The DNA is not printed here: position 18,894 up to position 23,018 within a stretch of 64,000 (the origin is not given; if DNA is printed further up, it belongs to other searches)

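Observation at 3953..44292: Very dense family of ~101-108 bp palindromic intergenic elements, oriented toward downstream gene starts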

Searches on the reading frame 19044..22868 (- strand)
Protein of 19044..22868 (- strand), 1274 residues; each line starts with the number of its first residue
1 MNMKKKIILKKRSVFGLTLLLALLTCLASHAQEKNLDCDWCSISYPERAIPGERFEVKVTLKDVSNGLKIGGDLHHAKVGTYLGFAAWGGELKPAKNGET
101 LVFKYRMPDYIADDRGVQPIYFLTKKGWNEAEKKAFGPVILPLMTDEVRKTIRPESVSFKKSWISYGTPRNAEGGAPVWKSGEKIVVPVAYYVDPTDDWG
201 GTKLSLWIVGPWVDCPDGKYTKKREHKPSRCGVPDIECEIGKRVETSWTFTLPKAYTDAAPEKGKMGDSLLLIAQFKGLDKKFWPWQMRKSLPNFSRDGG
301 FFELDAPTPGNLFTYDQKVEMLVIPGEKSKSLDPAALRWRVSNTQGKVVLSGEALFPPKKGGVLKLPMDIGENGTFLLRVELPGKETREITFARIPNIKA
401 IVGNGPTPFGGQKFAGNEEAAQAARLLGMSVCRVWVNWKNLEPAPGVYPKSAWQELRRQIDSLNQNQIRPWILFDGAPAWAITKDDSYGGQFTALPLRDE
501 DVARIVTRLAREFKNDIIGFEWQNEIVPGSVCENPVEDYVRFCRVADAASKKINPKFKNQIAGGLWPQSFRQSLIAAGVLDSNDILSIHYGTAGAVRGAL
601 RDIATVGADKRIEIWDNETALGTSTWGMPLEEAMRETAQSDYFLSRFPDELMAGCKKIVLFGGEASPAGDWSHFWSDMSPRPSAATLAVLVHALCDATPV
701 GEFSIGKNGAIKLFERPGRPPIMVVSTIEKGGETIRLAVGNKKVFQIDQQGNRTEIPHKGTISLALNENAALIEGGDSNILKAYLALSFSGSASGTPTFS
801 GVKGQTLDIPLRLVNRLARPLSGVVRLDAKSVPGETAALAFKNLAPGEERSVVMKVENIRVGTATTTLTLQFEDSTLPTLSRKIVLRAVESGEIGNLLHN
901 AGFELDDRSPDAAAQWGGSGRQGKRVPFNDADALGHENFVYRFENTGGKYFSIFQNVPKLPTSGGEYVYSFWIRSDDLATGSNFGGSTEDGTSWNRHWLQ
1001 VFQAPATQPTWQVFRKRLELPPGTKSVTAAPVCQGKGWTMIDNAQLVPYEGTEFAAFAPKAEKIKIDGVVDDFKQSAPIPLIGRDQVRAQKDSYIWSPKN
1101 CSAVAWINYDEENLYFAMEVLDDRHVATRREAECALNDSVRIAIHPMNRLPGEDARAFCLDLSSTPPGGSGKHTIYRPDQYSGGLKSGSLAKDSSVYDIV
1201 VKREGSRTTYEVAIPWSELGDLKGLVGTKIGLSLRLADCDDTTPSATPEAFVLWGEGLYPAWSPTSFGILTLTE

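Call 12: search_protein_families(library=ncbifam, proteins=[window:19044-22868:-])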
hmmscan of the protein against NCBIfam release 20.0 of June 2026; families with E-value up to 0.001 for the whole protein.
window:19044-22868:- (1274 aa): 0 families

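Call 26: search_protein_families(library=pfam, proteins=[window:19044-22868:-], max_evalue=0.01)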
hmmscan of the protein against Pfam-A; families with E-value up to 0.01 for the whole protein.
window:19044-22868:- (1274 aa): 1 family
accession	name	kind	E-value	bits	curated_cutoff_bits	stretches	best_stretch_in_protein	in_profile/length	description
PF06452.16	CBM9_1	-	4.5e-05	23.8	23.4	1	1066-1273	1-183/185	Carbohydrate family 9 binding domain-like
